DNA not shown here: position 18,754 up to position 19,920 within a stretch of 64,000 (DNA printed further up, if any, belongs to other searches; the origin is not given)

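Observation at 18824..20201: Low-GC two-gene cassette of unknown function inserted next to the rpsF operon: candidate novel defense or toxin-antitoxin module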

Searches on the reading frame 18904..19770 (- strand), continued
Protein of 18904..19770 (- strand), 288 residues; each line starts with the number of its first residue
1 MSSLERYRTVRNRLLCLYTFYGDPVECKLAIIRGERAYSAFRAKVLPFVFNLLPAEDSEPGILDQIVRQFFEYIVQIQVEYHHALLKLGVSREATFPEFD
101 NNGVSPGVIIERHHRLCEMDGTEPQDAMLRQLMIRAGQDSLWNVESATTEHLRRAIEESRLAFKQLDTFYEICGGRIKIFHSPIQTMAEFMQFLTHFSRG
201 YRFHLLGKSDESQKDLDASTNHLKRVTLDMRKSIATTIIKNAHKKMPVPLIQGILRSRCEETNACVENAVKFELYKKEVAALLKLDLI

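Call 48: predict_structure(alignment_id=A3)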
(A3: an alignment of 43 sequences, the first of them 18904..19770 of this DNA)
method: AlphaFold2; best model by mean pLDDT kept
length: 288 residues; sequences in the alignment: 43
mean_pLDDT: 94.8   pTM: 0.92
mean pLDDT of the five models: 94.8, 93.8, 93.8, 93.5, 93.3
residues with pLDDT >= 90: 259; 70-90: 22; 50-70: 7; < 50: 0
segments of 3 or more residues with pLDDT < 50: none
pLDDT, mean of each block of 10 residues (from residue 1): 91 97 98 98 98 92 95 96 97 84 84 97 97 91 78 96 98 95 98 98 96 97 98 98 97 98 96 98 95
secondary structure, 60 per line:
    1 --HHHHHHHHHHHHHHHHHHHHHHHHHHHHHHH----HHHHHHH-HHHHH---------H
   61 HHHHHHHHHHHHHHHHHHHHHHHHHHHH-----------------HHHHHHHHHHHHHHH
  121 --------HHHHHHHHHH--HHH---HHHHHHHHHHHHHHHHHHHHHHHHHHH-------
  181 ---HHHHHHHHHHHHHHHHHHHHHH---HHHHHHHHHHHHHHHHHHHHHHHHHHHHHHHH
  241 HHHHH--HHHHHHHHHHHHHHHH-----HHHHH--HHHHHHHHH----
elements in order: H3-33 H38-44 H46-50 H60-88 H106-120 H129-138 H147-173 H184-205 H209-245 H248-263 H269-273 H276-284

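Call 55: search_protein_families(library=pfam, proteins=[L012:11121-12179:+, L012:12216-13220:+, L012:13253-13708:-, L012:13752-14234:-, L012:14526-15209:+, L012:15261-15794:-, L008:2734-3234:-, L007:6-761:+], max_evalue=0.01)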
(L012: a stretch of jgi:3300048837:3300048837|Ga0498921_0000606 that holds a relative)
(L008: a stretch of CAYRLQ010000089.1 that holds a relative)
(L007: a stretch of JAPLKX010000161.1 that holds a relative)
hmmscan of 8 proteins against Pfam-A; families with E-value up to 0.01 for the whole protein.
L012:11121-12179:+ (352 aa): 1 family
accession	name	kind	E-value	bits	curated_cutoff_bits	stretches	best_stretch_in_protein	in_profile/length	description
PF10137.14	CAP12-PCTIR_TIR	-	6.9e-19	68.4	24.7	1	216-332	1-118/119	CAP12/Pycsar effector protein, TIR domain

L012:12216-13220:+ (334 aa): 0 families

L012:13253-13708:- (151 aa): 0 families

L012:13752-14234:- (160 aa): 0 families

L012:14526-15209:+ (227 aa): 0 families

L012:15261-15794:- (177 aa): 0 families

L008:2734-3234:- (166 aa): 1 family
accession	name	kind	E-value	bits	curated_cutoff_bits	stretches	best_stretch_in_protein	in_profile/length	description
PF21247.3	Fic-like_C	-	1e-08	35.3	27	1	109-149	23-62/64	Filamentation induced by cAMP protein Fic-like, C-terminal domain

L007:6-761:+ (251 aa): 0 families

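Call 61: search_protein_families(library=phrogs, alignment_id=A3, max_evalue=0.01)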
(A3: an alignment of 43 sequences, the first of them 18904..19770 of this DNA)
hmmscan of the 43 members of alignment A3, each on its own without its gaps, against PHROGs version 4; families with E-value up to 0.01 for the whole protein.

A. member 1, window:18904-19770:- (288 aa): 1 family
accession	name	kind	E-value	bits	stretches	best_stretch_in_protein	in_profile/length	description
phrog_9168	-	unknown function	0.00027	21.5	1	181-245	145-206/267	-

B. families by the number of members that match (of 43 scanned): 2 families
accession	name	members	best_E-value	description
phrog_9168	-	21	2.2e-09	-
phrog_11745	-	1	9.3e-06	-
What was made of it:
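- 21 of 43 members match the phage family phrog_9168 (call 61). 21 of 43 members match phrog_9168, best E 2.2e-9 (call 61).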

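Call 62: search_protein_families(library=padloc, alignment_id=A3, max_evalue=0.01)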
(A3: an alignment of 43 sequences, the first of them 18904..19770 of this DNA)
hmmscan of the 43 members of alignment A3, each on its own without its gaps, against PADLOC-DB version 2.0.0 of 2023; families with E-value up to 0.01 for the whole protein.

A. member 1, window:18904-19770:- (288 aa): 0 families

B. families by the number of members that match (of 43 scanned): 1 family
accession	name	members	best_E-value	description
PDLC03957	bSEFIR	1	2.9e-15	-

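Call 64: search_protein_families(library=padloc, proteins=[P0047, P0030, P0036, P0043], max_evalue=0.01)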
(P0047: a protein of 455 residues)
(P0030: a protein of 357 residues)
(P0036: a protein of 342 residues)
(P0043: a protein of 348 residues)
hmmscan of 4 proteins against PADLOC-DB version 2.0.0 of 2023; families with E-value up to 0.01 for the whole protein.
P0047 (455 aa): 1 family
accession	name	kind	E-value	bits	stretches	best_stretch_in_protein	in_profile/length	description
PDLC03957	bSEFIR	-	2.9e-15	55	1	1-75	123-199/412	-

P0030 (357 aa): 0 families

P0036 (342 aa): 0 families

P0043 (348 aa): 0 families
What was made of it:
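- On Known anti-phage defence systems (PADLOC-DB v2.0.0): Of 43 members, only P0047's N-terminal segment matches bSEFIR (calls 62, 64).
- Closest known: Single-gene TIR/SEFIR defence candidates. Same: One marginal family member, P0047, carries a SEFIR-like segment N-terminal to the family domain (call 64).
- The marginal member P0047 is fused behind a SEFIR-like segment (call 64).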

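Call 66: search_dna_similar(query=window:18904-19770:-, collection=phages, mode=protein, max_evalue=1)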
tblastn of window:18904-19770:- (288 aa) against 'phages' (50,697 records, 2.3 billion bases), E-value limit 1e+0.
No match.

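Call 67: search_dna_similar(query=window:18904-19770:-, collection=plasmids, mode=protein, max_evalue=1)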
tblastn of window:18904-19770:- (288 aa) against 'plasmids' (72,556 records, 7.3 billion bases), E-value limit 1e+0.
No match.

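Call 68: search_dna_similar(query=P0045, collection=phages, mode=protein, max_evalue=1)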
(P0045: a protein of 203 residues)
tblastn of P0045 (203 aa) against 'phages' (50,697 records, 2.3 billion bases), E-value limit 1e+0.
No match.

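Call 69: search_dna_similar(query=P0033, collection=phages, mode=protein, max_evalue=1)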
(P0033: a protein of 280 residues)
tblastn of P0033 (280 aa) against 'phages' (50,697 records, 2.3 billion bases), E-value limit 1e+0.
No match.

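Call 70: search_dna_similar(query=P0041, collection=phages, mode=protein, max_evalue=1)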
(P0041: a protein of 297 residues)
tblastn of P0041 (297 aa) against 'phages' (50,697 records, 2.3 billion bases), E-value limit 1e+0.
No match.
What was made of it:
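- Tried and rejected: Phage or plasmid carriage. tblastn of five family members against phage records, and of the window protein against plasmids, gave no match (calls 66-70).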

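Call 73: list_cluster_members(proteins=[P0005, P0007, P0008, P0009, P0012, P0014, P0015, P0017, P0021, P0047])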
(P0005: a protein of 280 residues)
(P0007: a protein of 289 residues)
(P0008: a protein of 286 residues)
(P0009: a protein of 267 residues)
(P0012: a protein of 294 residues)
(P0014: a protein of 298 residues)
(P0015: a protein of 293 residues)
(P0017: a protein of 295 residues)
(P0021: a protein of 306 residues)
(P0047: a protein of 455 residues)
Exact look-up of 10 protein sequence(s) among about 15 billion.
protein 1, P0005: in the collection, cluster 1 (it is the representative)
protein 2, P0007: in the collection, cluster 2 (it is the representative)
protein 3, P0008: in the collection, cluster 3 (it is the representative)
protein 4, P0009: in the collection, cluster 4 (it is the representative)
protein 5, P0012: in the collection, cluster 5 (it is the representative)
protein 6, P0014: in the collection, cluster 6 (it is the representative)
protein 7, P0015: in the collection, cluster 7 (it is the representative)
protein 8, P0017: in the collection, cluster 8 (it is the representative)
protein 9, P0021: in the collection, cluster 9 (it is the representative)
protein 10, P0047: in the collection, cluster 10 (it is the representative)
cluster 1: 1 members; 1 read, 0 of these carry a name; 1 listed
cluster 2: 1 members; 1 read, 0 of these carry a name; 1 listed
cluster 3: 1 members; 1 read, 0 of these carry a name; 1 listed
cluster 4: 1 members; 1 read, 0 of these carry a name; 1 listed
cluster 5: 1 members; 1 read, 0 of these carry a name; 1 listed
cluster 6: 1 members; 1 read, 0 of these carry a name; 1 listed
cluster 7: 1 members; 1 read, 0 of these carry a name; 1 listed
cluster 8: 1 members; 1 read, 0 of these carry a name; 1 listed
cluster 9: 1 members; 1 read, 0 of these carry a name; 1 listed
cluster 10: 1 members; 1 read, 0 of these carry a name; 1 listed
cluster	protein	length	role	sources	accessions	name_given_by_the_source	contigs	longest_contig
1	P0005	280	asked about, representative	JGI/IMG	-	-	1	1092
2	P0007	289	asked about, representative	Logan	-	-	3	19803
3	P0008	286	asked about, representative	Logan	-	-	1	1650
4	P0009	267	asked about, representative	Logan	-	-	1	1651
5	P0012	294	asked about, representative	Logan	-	-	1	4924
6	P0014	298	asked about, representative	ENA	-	-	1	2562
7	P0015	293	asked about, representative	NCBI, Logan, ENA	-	-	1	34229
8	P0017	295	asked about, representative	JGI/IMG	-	-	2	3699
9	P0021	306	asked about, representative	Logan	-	-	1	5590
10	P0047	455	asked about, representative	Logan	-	-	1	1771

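Call 74: fold_search(model_id=the predicted structure, library=viral)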
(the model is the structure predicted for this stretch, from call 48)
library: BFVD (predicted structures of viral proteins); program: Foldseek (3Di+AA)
matches with E <= 10: 67; with E <= 0.001: 0
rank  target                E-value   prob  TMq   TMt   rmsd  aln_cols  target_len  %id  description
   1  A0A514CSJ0            7.4e-01  0.09  0.17  0.15  21.2       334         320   11  DNA-directed RNA polymerase subunit alpha [Achromobacter phage Motura]
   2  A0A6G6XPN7            8.4e-01  0.23  0.24  0.28  12.4       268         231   10  (no name in the UniProt tables at hand)
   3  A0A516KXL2            8.8e-01  0.05  0.12  0.05  34.1       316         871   11  (no name in the UniProt tables at hand)
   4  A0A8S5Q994            1.4e+00  0.11  0.21  0.18  20.5       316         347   11  Uncharacterized protein [Podoviridae sp. ctZ5d16]
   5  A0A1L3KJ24            1.8e+00  0.03  0.11  0.05  19.6       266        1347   10  (no name in the UniProt tables at hand)
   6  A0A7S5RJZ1            1.9e+00  0.06  0.17  0.08  24.5       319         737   10  (no name in the UniProt tables at hand)
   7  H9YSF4                2.0e+00  0.08  0.21  0.09  25.7       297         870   14  (no name in the UniProt tables at hand)
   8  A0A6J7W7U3            2.0e+00  0.04  0.14  0.10  19.9       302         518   10  LT_GEWL domain containing protein [uncultured Caudovirales phage]
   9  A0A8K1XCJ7            2.3e+00  0.06  0.17  0.13  20.4       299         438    9  Uncharacterized protein [Hangzhou acrida cinerea lispivirus 1]
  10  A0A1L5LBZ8            2.7e+00  0.05  0.16  0.07  16.9       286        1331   12  Structural polyprotein (Fragment) [Volivirus sp.]
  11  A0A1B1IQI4            2.8e+00  0.03  0.13  0.06  33.5       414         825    9  (no name in the UniProt tables at hand)
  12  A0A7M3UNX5            2.8e+00  0.03  0.13  0.10  27.9       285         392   12  Uncharacterized protein [Pyramimonas orientalis virus]
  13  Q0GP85                2.9e+00  0.03  0.12  0.14  22.1       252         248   12  HSPV014b [Horsepox virus]
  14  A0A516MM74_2          3.1e+00  0.04  0.16  0.06  19.6       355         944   13  (no name in the UniProt tables at hand)
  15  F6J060                3.3e+00  0.05  0.17  0.11  16.2       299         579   11  (no name in the UniProt tables at hand)
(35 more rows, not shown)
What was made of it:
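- Tried and rejected: BFVD found nothing (call 74).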

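Call 75: find_encoding_contigs(protein=P0015, flank=10000, max_places=2)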
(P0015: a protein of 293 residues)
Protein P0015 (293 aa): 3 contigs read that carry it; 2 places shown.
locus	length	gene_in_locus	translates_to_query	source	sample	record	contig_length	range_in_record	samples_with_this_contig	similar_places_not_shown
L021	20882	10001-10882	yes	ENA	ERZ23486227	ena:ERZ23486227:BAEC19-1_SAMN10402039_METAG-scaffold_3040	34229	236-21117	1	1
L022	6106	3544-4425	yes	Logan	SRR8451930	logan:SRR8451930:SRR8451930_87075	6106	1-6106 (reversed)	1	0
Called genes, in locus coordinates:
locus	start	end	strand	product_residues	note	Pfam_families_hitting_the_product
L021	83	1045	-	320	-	-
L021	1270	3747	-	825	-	PF17764:PriA_3primeBD, PF00270:DEAD, PF04851:ResIII, PF18319:Zn_ribbon_PriA, PF00271:Helicase_C, PF18074:PriA_C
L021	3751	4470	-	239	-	PF01844:HNH, PF13395:HNH_4, PF14279:HNH_5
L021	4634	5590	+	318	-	PF07963:N_methyl, PF07596:SBP_bac_10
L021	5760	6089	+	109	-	PF01797:Y1_Tnp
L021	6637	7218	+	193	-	PF00156:Pribosyltran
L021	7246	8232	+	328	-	PF02729:OTCace_N, PF00185:OTCace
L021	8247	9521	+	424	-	PF01979:Amidohydro_1, PF12890:DHOase, PF07969:Amidohydro_3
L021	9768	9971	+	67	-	-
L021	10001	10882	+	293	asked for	-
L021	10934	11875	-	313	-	PF01370:Epimerase, PF05368:NmrA, PF13460:NAD_binding_10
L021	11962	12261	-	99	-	PF01909:NTP_transf_2, PF18765:Polbeta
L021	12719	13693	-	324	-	-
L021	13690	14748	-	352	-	PF23414:Beta-prop_EML_2 (faint), PF25174:Beta-prop_THOC3 (faint), PF00930:DPPIV_N (faint), PF23381:Beta-prop_IFT122_1st (faint), PF26550:Tricorn_2nd, PF07676:PD40, PF26549:Tricorn_N (weak)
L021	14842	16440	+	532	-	PF06293:Kdo, PF01163:RIO1 (weak), PF00069:Pkinase (faint), PF06293:Kdo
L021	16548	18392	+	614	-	-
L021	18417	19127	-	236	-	PF14103:DUF4276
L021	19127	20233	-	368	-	PF02463:SMC_N, PF11398:DUF2813 (faint), PF13175:AAA_15 (weak), PF13476:AAA_23, PF13304:AAA_21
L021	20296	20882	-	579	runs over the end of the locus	PF00133:tRNA-synt_1, PF09334:tRNA-synt_1g, PF08264:Anticodon_1, PF19303:Anticodon_3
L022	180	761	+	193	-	PF00156:Pribosyltran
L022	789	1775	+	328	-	PF02729:OTCace_N, PF00185:OTCace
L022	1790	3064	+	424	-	PF01979:Amidohydro_1, PF12890:DHOase, PF07969:Amidohydro_3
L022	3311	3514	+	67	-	-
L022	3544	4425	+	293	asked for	-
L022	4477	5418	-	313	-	PF01370:Epimerase, PF05368:NmrA, PF13460:NAD_binding_10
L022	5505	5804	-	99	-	PF01909:NTP_transf_2, PF18765:Polbeta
